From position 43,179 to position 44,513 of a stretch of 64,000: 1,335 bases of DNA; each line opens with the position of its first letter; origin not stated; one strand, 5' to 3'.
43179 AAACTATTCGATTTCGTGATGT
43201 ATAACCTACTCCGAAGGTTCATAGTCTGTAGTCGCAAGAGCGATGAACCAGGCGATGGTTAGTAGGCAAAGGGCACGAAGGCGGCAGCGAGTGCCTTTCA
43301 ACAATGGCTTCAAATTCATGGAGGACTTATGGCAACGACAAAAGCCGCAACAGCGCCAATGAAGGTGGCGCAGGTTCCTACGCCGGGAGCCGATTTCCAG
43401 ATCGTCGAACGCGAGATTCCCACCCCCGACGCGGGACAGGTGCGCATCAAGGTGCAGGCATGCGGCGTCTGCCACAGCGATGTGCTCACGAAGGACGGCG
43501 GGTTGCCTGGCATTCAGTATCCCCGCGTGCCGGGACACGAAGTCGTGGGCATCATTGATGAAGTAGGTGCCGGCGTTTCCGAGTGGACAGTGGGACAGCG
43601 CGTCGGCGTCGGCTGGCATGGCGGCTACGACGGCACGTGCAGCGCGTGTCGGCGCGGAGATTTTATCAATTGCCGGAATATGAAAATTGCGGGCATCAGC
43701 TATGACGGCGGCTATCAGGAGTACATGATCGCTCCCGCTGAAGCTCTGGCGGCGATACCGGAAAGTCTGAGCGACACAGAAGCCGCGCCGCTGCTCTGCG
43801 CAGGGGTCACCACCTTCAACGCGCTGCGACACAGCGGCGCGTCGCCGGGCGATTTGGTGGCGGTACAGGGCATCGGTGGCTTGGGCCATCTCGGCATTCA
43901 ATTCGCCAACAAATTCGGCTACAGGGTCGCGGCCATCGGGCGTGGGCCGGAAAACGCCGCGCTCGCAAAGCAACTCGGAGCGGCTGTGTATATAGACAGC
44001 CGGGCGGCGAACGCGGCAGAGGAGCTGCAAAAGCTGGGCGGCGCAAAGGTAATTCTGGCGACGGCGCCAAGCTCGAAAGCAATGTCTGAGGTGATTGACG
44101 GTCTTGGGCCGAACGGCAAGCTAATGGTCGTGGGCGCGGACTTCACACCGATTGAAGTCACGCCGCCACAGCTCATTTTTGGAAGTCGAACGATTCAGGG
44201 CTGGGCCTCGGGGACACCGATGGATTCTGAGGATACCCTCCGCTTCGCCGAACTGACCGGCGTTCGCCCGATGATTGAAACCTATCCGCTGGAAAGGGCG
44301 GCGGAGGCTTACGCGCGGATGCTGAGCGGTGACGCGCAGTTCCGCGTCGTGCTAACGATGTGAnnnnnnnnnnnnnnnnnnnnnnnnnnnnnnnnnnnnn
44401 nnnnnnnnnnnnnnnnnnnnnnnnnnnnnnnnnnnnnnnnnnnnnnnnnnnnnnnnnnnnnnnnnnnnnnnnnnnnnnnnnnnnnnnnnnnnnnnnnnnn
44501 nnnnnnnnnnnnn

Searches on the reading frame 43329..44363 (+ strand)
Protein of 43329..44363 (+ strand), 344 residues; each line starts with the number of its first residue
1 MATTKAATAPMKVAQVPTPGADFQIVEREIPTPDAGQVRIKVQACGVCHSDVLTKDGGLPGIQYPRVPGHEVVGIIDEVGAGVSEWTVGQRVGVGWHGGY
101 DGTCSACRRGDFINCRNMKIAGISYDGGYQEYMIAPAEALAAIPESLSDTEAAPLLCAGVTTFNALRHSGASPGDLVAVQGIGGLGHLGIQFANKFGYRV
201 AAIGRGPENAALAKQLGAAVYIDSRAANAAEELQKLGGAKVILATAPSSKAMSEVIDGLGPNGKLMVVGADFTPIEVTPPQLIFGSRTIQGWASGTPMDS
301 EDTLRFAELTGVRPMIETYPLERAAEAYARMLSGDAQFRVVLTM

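Call 27: search_protein_families(library=pfam, proteins=[window:43329-44363:+], max_evalue=0.001)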
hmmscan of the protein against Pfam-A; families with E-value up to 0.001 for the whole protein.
window:43329-44363:+ (344 aa): 4 families
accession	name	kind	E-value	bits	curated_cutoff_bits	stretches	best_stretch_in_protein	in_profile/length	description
PF08240.17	ADH_N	-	1.1e-28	100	23.5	1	35-145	2-104/104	Alcohol dehydrogenase GroES-like domain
PF00107.32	ADH_zinc_N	-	4.1e-22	78.9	31.8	1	184-307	1-127/129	Zinc-binding dehydrogenase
PF13602.12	ADH_zinc_N_2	-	3.2e-07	31.8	27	1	216-341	1-133/134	Zinc-binding dehydrogenase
PF16912.11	Glu_dehyd_C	-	0.00075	19.5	34.9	0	174-269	31-130/211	Glucose dehydrogenase C-terminus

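Call 69: search_protein_families(library=ncbifam, proteins=[window:43329-44363:+], max_evalue=0.00001)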
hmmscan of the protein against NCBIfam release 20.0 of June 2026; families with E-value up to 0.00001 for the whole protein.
window:43329-44363:+ (344 aa): 24 families
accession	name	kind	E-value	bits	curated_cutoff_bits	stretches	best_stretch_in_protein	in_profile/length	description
NF047908.1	AldhRedAhr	equivalog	5.1e-73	245.8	470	1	20-343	13-334/335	NADPH-dependent aldehyde reductase Ahr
NF006940.0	PRK09422.1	equivalog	5.4e-60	203.1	344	1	16-343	5-334/338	alcohol dehydrogenase AdhP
TIGR02822.1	adh_fam_2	subfamily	7.9e-53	179.6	283.5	1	21-335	13-321/329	zinc-binding alcohol dehydrogenase family protein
NF010344.0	PRK13771.1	subfamily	1.5e-44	152.3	349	1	11-342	1-331/334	putative alcohol dehydrogenase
NF041172.1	AcrlCoa_red_Thmprot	equivalog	2.8e-41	141.6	500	1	11-340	1-330/334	acryloyl-CoA reductase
NF007489.0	PRK10083.1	equivalog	2.1e-38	132.1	376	1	22-278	11-268/339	Zn-dependent oxidoreductase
TIGR00692.1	tdh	equivalog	6.1e-34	117.5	458.35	1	23-336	11-333/340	L-threonine 3-dehydrogenase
NF003808.0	PRK05396.1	equivalog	4.2e-33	114.6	380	1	20-293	10-287/341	L-threonine 3-dehydrogenase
NF041097.1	keto_inos_dh_IolM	equivalog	8.4e-33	113.6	450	1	22-292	39-334/389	scyllo-inosose 3-dehydrogenase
TIGR02824.1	quinone_pig3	subfamily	7.4e-31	107.3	296.8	2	119-270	84-239/325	putative NAD(P)H quinone oxidoreductase, PIG3 family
TIGR03989.1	Rxyl_3153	subfamily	4e-30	105.3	440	2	14-115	5-105/370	NDMA-dependent alcohol dehydrogenase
TIGR03201.1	dearomat_had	equivalog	4.6e-30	104.9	338.65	1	18-343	6-348/349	6-hydroxycyclohex-1-ene-1-carbonyl-CoA dehydrogenase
TIGR03366.1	HpnZ_proposed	hypoth_equivalog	6.7e-30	104.4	328.1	1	31-310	1-296/315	putative phosphonate catabolism associated alcohol dehydrogenase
NF007642.0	PRK10309.1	equivalog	3.9e-26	92.1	550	1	22-275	11-266/347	galactitol-1-phosphate 5-dehydrogenase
TIGR03451.1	mycoS_dep_FDH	equivalog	2e-23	82.8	512.9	1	21-272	12-279/358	S-(hydroxymethyl)mycothiol dehydrogenase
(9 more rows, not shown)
